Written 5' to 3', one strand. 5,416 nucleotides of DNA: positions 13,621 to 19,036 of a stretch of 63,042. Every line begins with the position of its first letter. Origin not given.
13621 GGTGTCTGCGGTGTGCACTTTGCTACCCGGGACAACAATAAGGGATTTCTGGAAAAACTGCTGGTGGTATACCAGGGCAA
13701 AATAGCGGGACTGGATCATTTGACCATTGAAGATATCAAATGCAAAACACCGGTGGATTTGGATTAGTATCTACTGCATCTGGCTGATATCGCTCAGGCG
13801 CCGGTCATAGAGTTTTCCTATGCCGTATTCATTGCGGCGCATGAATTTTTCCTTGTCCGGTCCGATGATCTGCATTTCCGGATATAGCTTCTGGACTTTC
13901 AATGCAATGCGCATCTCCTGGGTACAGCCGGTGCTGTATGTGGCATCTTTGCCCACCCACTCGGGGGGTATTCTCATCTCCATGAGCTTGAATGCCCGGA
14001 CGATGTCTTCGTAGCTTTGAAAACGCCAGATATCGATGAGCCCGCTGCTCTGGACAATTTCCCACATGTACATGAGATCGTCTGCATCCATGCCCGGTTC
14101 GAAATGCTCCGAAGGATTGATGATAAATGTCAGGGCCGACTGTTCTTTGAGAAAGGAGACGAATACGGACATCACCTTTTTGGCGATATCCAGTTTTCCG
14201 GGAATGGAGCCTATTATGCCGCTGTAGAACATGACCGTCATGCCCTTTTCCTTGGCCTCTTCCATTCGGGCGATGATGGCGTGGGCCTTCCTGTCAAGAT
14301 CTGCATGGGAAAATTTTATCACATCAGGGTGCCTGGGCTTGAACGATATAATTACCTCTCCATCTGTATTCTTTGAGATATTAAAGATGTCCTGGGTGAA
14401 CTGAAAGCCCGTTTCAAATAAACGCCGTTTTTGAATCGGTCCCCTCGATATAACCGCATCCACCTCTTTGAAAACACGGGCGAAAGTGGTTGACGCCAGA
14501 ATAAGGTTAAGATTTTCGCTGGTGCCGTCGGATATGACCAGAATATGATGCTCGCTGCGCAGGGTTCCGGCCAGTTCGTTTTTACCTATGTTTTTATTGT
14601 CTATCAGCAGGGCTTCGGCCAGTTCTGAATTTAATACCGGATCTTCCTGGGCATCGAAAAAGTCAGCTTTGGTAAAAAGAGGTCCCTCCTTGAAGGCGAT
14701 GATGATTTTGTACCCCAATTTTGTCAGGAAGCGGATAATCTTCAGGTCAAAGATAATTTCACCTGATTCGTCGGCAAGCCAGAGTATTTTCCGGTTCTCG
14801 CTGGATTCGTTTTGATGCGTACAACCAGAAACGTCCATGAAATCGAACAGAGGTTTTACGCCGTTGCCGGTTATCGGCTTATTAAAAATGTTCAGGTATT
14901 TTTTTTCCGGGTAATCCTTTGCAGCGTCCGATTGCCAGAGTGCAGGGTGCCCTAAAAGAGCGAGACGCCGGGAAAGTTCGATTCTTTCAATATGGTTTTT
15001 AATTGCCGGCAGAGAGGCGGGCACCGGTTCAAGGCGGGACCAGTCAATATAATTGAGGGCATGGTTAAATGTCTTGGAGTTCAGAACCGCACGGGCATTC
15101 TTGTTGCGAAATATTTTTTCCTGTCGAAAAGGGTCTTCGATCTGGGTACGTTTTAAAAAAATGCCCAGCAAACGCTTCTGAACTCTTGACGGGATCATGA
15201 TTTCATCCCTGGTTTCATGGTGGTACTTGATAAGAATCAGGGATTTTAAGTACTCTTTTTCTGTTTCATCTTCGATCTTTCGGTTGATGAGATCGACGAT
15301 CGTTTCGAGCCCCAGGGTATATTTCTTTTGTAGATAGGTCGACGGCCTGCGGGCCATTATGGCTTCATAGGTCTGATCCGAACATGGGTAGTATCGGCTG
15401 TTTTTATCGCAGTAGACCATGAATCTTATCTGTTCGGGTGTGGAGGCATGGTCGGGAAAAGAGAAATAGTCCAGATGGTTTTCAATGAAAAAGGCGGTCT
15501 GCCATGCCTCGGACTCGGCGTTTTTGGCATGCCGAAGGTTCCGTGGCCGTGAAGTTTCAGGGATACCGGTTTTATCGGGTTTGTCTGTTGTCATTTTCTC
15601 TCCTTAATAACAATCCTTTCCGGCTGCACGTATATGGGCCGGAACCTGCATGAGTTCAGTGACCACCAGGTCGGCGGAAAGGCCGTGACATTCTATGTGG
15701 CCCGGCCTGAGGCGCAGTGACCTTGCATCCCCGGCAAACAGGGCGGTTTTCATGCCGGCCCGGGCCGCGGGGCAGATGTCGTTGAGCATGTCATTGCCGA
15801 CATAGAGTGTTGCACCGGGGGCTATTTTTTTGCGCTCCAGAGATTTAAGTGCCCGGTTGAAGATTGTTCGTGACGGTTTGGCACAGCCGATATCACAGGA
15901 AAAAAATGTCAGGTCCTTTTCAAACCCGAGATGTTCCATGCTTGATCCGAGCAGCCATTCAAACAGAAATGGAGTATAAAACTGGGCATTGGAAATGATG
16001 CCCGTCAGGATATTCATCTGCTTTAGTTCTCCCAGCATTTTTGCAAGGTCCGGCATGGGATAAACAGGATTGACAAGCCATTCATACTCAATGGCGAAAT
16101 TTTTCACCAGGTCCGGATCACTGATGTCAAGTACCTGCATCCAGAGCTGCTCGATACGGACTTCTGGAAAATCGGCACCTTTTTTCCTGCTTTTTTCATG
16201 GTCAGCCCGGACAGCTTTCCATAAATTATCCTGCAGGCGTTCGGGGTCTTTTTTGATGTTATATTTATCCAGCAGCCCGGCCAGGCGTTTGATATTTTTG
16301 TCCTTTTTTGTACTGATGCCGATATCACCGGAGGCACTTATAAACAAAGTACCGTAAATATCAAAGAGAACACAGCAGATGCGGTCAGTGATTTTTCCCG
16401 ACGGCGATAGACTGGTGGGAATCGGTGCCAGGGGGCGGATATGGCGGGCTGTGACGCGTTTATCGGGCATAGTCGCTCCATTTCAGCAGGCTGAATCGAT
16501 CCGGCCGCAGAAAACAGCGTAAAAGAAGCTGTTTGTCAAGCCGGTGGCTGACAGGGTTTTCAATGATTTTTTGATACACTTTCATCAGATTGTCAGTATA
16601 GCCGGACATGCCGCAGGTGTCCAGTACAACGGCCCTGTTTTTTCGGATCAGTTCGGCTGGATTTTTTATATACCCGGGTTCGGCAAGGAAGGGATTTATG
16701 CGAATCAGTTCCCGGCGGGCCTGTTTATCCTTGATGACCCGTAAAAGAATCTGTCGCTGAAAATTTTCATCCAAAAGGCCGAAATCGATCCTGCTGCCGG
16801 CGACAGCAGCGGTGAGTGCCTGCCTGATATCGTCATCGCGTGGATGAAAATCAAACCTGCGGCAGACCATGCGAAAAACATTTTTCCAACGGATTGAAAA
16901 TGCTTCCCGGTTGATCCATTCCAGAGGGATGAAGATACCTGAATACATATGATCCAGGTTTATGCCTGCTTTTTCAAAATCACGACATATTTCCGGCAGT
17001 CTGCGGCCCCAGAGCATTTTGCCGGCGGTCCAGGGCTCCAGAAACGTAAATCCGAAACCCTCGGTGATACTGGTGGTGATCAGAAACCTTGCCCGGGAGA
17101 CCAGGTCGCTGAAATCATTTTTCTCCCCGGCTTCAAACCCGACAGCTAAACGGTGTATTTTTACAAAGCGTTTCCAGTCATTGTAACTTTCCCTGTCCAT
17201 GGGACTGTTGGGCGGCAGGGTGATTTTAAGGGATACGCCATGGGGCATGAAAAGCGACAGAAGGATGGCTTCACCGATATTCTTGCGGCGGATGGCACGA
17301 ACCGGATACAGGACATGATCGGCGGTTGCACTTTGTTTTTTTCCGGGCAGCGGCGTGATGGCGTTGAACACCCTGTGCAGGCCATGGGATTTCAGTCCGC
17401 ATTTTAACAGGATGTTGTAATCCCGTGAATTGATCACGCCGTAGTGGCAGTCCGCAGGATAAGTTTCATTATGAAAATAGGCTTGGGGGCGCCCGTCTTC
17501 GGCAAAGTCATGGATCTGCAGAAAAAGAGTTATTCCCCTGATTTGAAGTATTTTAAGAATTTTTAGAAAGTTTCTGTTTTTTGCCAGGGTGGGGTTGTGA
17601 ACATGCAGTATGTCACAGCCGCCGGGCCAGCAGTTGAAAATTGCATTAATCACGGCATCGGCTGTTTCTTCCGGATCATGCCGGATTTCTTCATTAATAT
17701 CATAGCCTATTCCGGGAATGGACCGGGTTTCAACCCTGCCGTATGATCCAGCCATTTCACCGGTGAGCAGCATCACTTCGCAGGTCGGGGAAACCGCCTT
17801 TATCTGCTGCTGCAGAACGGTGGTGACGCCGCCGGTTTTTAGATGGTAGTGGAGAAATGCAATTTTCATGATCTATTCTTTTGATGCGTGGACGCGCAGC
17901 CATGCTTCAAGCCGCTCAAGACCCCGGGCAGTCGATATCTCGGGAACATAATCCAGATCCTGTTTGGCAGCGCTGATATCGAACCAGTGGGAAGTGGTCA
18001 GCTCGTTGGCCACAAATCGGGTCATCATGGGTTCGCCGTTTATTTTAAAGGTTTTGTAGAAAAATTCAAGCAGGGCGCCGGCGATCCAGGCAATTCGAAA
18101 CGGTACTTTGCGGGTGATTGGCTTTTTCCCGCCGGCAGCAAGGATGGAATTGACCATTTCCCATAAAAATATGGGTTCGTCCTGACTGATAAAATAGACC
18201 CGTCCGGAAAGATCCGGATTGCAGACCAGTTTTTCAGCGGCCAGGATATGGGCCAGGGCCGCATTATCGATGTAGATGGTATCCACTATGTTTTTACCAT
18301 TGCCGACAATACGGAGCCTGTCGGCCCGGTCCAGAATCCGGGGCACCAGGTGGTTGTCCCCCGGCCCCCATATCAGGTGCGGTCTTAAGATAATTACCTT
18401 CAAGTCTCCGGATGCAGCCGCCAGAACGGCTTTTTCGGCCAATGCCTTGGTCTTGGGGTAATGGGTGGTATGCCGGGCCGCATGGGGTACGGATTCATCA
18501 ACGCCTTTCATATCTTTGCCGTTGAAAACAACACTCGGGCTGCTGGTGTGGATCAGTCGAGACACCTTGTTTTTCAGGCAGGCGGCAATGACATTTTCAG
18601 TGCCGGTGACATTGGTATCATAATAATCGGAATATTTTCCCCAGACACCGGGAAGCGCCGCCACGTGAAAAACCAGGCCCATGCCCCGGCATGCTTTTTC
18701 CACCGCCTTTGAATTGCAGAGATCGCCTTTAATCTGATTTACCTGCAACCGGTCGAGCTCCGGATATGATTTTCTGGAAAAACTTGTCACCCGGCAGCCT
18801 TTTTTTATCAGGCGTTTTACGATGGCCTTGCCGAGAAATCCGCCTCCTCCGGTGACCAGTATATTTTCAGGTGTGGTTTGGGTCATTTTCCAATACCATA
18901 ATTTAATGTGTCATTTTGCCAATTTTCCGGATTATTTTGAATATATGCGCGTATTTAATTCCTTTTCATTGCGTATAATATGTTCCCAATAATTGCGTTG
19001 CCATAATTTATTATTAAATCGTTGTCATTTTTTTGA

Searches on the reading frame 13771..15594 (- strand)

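Call 3: search_protein_families(library=pfam, proteins=[window:13771-15594:-])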
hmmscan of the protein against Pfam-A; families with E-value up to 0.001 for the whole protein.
window:13771-15594:- (607 aa): 1 family
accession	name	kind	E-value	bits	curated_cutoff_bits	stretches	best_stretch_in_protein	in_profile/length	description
PF01937.24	ARMT1-like_dom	-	1.3e-13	51.3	25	1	96-401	10-286/311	Damage-control phosphatase ARMT1-like domain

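Call 4: search_protein_families(library=ncbifam, proteins=[window:13771-15594:-])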
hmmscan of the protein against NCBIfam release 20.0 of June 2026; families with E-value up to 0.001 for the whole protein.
window:13771-15594:- (607 aa): 1 family
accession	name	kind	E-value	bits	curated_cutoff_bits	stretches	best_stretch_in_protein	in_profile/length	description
NF040824.1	damage_ctl_Phtase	equivalog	1.9e-05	24.3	440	0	265-318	146-201/282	damage-control phosphatase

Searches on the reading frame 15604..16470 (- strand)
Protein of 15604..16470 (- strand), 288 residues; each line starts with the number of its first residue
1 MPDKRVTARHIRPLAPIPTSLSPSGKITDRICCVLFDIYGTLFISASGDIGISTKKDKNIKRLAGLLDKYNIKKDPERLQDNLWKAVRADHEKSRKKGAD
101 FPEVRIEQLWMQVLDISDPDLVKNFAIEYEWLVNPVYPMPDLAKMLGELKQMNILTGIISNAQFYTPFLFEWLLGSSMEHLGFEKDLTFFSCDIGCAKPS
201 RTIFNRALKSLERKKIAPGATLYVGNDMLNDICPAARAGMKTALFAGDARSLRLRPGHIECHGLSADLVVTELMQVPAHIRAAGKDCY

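Call 3: search_protein_families(library=pfam, proteins=[window:15604-16470:-])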
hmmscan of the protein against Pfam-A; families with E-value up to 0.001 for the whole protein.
window:15604-16470:- (288 aa): 3 families
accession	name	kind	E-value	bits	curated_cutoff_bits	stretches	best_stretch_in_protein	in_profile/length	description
PF00702.32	Hydrolase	-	1.8e-12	48.5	26.4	1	33-239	3-191/191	haloacid dehalogenase-like hydrolase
PF13419.12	HAD_2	-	2.7e-08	34.6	23.8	1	121-244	61-177/178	Haloacid dehalogenase-like hydrolase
PF13242.12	Hydrolase_like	-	4.4e-06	26.9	22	1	196-247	2-50/75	HAD-hyrolase-like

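Call 4: search_protein_families(library=ncbifam, proteins=[window:15604-16470:-])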
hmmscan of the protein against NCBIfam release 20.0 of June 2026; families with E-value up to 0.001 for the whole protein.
window:15604-16470:- (288 aa): 10 families
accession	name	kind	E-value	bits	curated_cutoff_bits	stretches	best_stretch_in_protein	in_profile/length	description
TIGR02252.1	DREG-2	subfamily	2.2e-14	53.7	155.2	1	121-244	94-203/203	HAD hydrolase, REG-2-like, family IA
TIGR02253.1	CTE7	subfamily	6.3e-14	52.3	169.75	1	31-245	2-194/221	TIGR02253 family HAD-type hydrolase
TIGR02254.1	YjjG_YfnB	equivalog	1e-08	35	159.9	1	188-251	142-202/223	YjjG family noncanonical pyrimidine nucleotidase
NF053830.1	RUBPPhHalo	equivalog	2.7e-07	30.5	330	1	135-250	101-208/234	ribulose-1,5-bisphosphate 5-phosphatase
NF006976.0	PRK09449.1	equivalog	3.6e-06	26.6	183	1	99-247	61-197/225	pyrimidine 5'-nucleotidase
TIGR01662.1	HAD-SF-IIIA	subfamily_domain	3.6e-05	23.9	44.6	1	137-246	25-139/141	HAD-IIIA family hydrolase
TIGR01458.1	HAD-SF-IIA-hyp3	hypoth_equivalog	5.9e-05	22.5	175.95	0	191-275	169-249/257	TIGR01458 family HAD-type hydrolase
TIGR01460.1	HAD-SF-IIA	subfamily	0.00022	21.1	100.15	1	198-244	197-242/246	HAD-IIA family hydrolase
TIGR01549.1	HAD-SF-IA-v1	subfamily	0.00027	21.4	23.3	0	185-239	99-149/149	HAD-IA family hydrolase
TIGR01428.1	HAD_type_II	equivalog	0.00032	20.8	125.4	0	34-244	4-189/197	haloacid dehalogenase type II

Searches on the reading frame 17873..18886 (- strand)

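Call 3: search_protein_families(library=pfam, proteins=[window:17873-18886:-])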
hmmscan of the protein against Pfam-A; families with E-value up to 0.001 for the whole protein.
window:17873-18886:- (337 aa): 9 families
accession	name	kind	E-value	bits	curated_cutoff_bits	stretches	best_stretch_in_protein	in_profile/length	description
PF01073.25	3Beta_HSD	-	1.8e-55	188.4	22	1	10-251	1-267/280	3-beta hydroxysteroid dehydrogenase/isomerase family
PF01370.27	Epimerase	-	1.3e-35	123.4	20.9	1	9-219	1-227/240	NAD dependent epimerase/dehydratase family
PF07993.18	NAD_binding_4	-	1e-19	71.2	20.1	1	60-208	80-242/258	Male sterility protein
PF04321.23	RmlD_sub_bind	-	3.1e-14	53.2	27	1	8-190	2-169/287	RmlD substrate binding domain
PF13460.12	NAD_binding_10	-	5.2e-13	49.7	27.2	1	13-170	1-144/184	NAD(P)H-binding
PF16363.11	GDP_Man_Dehyd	-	4.3e-12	46.6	27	1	10-156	1-166/332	GDP-mannose 4,6 dehydratase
PF02719.21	Polysacc_synt_2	-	2.3e-11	43.9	20.2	1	9-117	1-129/293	Polysaccharide biosynthesis protein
PF05368.20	NmrA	-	3.7e-06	27.2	27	1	7-116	3-107/298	NmrA-like family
PF00106.31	adh_short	-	7.9e-05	22.7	26.6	1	8-40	2-34/195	short chain dehydrogenase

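Call 4: search_protein_families(library=ncbifam, proteins=[window:17873-18886:-])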
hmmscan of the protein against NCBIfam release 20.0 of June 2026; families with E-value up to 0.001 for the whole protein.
window:17873-18886:- (337 aa): 31 families (the best 25 are shown)
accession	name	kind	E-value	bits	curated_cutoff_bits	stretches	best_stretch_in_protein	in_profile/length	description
NF042423.1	oxyalk_red_Shew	equivalog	5.2e-125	416.9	580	1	7-326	9-331/331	2-alkyl-3-oxoalkanoate reductase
NF042422.1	oxyalk_red_OleD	equivalog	7.7e-118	393.6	580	1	8-330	2-328/329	2-alkyl-3-oxoalkanoate reductase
TIGR03466.1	HpnA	hypoth_equivalog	6.7e-43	146.8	367.65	1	9-333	3-324/327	hopanoid-associated sugar epimerase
NF052578.1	StrlDmthSdmBMthl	equivalog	4.4e-25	89.1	600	1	9-221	3-220/328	sterol demethylase protein SdmB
TIGR04180.1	EDH_00030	hypoth_equivalog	2.2e-24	86.1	475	1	9-185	1-190/297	NAD-dependent 4,6-dehydratase LegB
TIGR01179.1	galE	equivalog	1.7e-16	60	262.3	1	8-219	1-244/332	UDP-glucose 4-epimerase GalE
TIGR01746.1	Thioester-redct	subfamily_domain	2e-16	60.2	213.35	1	67-174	87-197/371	thioester reductase domain-containing protein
TIGR01181.1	dTDP_gluc_dehyt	equivalog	5.6e-16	58.5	365.1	1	8-329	1-310/321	dTDP-glucose 4,6-dehydratase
NF004520.0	PRK05865.1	equivalog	2.1e-11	42.5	1509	1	9-209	3-163/854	sugar epimerase family protein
NF005539.0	PRK07201.1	equivalog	4.9e-11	42.1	549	1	9-174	3-179/657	SDR family oxidoreductase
TIGR03589.1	PseB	equivalog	7.9e-11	41.5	407.75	1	7-115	5-124/324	UDP-N-acetylglucosamine 4,6-dehydratase (inverting)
TIGR04130.1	FnlA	equivalog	6.5e-10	38.4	730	1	9-124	7-132/337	UDP-N-acetylglucosamine 4,6-dehydratase/5-epimerase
NF058621.1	DiazavRedAvaA7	equivalog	1.9e-09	37.6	400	1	9-241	3-237/304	3-diazoavenalumate denitrifying reductase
NF043036.1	ErythonDh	equivalog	2.4e-09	36.9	325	1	8-152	2-158/321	D-erythronate dehydrogenase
TIGR01214.1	rmlD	equivalog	2.5e-09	36.7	224.05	1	9-196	2-178/285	dTDP-4-dehydrorhamnose reductase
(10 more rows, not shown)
